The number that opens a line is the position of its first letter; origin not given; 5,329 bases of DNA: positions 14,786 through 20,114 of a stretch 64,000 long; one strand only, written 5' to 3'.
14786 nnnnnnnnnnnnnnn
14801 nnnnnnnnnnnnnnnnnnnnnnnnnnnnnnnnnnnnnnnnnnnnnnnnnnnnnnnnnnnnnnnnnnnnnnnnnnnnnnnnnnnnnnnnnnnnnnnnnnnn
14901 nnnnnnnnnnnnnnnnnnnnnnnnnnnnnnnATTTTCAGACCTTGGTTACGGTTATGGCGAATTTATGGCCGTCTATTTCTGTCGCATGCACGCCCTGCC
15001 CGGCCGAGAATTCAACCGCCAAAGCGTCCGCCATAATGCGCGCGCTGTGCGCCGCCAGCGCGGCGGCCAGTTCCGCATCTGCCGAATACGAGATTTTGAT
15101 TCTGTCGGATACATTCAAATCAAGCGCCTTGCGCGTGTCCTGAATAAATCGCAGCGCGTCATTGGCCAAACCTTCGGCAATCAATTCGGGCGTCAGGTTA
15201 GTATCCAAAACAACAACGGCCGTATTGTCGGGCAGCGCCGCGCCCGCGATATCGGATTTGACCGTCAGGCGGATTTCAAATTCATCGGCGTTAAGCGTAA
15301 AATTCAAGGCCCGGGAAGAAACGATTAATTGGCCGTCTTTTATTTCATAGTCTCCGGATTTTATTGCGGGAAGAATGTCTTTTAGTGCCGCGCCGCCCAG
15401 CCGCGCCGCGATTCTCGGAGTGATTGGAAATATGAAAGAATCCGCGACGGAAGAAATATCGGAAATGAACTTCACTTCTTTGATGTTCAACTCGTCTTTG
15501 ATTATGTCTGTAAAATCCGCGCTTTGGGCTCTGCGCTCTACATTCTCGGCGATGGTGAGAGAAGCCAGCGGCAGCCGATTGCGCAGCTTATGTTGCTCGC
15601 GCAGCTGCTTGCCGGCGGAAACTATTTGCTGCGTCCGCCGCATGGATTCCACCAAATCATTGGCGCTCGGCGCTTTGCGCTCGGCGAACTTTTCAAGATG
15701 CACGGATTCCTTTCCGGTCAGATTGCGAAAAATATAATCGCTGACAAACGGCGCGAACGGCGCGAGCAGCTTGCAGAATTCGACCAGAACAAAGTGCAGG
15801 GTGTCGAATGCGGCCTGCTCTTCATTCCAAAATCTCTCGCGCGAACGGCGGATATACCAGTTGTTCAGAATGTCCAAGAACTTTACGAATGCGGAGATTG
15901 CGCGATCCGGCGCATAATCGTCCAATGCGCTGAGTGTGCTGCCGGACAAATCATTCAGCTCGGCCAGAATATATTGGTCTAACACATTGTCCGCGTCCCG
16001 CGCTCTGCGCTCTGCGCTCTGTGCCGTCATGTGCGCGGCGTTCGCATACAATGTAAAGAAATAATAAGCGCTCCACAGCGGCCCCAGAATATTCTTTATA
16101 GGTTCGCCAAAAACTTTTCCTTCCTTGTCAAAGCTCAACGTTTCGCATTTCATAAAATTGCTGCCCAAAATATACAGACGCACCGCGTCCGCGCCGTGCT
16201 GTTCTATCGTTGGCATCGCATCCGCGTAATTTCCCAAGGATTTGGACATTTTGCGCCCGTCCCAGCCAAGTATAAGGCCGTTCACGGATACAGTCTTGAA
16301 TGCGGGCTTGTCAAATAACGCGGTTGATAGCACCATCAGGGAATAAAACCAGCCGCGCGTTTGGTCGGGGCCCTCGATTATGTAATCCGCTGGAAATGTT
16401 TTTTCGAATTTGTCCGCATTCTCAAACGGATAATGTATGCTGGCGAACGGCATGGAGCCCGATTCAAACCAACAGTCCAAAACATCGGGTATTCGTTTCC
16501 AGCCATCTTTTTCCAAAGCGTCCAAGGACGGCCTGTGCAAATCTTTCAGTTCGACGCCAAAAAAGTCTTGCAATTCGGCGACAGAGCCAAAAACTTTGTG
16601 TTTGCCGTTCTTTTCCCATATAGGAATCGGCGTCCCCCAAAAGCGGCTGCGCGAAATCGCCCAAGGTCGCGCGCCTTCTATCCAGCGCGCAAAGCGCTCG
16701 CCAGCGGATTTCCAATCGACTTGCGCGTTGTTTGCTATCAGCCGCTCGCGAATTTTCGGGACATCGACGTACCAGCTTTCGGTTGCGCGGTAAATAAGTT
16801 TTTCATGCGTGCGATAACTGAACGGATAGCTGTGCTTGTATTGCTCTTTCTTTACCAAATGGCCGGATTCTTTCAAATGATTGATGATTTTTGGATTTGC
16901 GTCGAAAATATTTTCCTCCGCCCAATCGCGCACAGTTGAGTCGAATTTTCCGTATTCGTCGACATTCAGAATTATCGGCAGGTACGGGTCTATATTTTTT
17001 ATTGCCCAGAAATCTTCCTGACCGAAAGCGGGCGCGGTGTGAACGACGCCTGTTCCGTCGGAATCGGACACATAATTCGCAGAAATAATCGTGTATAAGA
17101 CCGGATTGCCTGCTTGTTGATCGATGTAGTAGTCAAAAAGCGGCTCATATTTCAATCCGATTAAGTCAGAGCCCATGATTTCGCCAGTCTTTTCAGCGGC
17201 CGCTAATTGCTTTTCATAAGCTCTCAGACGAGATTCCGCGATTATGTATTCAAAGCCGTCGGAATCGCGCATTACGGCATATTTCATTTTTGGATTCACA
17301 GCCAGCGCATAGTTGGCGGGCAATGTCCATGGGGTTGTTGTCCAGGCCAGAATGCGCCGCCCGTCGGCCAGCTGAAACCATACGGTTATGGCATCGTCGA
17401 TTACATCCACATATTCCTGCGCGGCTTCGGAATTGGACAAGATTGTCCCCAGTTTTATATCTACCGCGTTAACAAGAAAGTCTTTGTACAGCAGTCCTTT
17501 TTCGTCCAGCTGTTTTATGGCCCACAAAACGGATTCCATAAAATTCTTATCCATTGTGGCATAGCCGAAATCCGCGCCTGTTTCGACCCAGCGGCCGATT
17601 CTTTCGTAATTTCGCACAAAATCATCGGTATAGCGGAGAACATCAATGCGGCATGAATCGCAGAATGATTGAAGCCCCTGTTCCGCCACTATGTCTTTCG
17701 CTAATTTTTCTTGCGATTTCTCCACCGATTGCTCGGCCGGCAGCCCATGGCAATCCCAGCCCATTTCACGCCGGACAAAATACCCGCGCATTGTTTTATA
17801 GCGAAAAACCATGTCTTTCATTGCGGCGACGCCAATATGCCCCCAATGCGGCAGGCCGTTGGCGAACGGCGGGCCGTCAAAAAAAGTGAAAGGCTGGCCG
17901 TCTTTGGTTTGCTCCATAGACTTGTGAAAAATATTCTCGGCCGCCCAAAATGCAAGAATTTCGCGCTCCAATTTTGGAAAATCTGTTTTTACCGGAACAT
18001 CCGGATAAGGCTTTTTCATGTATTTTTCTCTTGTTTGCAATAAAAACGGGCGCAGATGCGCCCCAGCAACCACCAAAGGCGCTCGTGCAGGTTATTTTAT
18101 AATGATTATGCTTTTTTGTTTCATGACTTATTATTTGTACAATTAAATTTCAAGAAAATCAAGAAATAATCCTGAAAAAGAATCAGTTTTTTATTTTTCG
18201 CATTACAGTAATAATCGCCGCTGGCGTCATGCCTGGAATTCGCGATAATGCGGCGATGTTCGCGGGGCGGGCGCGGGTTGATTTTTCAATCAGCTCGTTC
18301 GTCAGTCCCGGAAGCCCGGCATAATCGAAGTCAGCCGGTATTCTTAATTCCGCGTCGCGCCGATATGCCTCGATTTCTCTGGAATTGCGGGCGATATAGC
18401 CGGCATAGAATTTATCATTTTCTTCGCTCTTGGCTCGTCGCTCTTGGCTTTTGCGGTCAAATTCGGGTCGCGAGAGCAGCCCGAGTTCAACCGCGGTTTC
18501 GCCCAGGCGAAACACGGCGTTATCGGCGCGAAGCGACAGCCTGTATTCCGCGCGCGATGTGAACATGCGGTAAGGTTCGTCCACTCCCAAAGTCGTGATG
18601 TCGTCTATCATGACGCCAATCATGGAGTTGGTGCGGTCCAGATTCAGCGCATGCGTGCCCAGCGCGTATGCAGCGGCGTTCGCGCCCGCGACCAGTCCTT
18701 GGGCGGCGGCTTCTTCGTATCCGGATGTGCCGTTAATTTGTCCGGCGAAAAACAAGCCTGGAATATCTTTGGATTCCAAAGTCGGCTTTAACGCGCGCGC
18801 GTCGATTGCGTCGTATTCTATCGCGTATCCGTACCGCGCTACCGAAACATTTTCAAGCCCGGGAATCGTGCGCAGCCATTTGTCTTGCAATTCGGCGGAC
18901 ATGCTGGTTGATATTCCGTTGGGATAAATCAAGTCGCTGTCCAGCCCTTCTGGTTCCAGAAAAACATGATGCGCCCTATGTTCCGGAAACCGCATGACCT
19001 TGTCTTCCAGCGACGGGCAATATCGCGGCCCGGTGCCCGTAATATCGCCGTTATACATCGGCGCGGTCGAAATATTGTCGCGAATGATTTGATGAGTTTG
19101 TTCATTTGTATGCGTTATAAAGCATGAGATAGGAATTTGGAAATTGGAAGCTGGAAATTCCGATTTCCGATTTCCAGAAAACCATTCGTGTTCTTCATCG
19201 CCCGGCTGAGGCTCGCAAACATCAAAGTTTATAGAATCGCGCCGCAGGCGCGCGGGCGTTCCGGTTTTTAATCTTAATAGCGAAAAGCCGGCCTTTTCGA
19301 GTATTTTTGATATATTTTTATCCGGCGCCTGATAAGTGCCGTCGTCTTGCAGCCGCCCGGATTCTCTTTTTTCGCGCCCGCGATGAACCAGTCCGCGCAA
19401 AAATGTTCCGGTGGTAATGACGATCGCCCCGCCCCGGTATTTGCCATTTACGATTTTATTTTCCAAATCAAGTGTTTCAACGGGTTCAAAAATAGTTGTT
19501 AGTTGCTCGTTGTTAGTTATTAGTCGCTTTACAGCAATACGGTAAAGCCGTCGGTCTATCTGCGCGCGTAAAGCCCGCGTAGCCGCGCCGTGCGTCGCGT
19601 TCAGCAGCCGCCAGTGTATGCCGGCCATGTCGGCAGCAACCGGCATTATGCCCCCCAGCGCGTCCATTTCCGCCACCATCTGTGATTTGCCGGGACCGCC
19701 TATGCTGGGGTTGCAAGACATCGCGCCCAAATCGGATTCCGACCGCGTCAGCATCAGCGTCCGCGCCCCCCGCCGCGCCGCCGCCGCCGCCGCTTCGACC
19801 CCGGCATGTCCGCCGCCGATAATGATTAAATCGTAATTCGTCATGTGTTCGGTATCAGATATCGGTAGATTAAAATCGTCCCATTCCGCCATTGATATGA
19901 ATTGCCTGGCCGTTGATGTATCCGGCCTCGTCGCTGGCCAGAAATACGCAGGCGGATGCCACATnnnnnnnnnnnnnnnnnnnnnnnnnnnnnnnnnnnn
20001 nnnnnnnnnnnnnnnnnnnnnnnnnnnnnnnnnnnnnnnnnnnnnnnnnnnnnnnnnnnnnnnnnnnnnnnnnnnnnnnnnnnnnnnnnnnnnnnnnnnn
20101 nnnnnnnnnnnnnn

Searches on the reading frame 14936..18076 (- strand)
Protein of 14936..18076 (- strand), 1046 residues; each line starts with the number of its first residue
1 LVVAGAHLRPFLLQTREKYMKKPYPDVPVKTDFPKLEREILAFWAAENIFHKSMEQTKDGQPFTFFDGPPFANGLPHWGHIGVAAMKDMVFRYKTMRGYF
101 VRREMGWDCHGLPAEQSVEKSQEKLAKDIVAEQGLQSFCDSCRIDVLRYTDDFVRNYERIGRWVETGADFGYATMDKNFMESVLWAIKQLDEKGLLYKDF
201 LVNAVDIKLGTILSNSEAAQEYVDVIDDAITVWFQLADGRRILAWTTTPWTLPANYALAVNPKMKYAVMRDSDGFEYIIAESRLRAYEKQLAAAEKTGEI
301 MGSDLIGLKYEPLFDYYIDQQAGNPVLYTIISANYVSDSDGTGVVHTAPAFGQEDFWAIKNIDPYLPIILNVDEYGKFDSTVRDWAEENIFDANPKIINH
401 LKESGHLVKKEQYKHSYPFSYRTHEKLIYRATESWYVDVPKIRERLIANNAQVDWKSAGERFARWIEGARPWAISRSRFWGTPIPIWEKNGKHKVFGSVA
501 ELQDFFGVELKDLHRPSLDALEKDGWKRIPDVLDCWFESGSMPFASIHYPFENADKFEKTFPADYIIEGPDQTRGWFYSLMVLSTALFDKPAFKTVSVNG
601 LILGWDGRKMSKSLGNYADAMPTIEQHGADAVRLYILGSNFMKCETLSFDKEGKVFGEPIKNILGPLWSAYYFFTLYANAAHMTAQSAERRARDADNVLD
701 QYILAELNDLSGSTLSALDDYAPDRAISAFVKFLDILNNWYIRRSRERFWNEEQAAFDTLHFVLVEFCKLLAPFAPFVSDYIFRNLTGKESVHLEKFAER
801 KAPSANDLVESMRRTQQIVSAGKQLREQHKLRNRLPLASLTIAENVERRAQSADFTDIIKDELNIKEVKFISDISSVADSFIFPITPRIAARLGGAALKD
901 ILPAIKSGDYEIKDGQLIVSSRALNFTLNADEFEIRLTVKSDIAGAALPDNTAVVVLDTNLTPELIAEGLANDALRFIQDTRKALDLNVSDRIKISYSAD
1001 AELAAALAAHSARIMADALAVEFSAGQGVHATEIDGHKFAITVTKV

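Call 25: search_protein_families(library=pfam, proteins=[window:14936-18076:-], max_evalue=0.00001)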
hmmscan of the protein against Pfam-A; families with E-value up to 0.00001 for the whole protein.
window:14936-18076:- (1046 aa): 4 families
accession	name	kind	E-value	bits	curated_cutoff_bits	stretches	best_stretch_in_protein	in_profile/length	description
PF00133.28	tRNA-synt_1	-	2e-115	386.3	22.7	1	40-643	2-409/414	tRNA synthetases class I (I, L, M and V)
PF19302.4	DUF5915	-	2.9e-27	95.9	27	1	857-1046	2-195/195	Domain of unknown function (DUF5915)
PF08264.19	Anticodon_1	-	1.6e-25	90.2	25.1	1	700-837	1-144/148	Anticodon-binding domain of tRNA ligase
PF09334.17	tRNA-synt_1g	-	2.6e-14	53.2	20.1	0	70-124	8-62/391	tRNA synthetases class I (M)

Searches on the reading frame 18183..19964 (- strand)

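Call 60: search_protein_families(library=pfam, proteins=[window:18183-19964:-], max_evalue=0.00001)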
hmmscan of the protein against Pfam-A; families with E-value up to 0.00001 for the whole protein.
window:18183-19964:- (593 aa): 4 families
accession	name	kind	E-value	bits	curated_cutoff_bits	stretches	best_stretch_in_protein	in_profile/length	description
PF01134.28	GIDA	-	4.7e-142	474.1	22.1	1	45-436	1-389/391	Glucose inhibited division protein A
PF13932.14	SAM_GIDA_C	-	8.6e-18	64.4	27.1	1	532-587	1-56/57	tRNA modifying enzyme MnmG/GidA C-terminal helical bundle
PF12831.13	FAD_oxidored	-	4.6e-07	29.9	27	1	45-76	1-32/416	FAD dependent oxidoreductase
PF07992.20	Pyr_redox_2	-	4.4e-06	26.8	26.1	1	44-188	1-110/291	Pyridine nucleotide-disulphide oxidoreductase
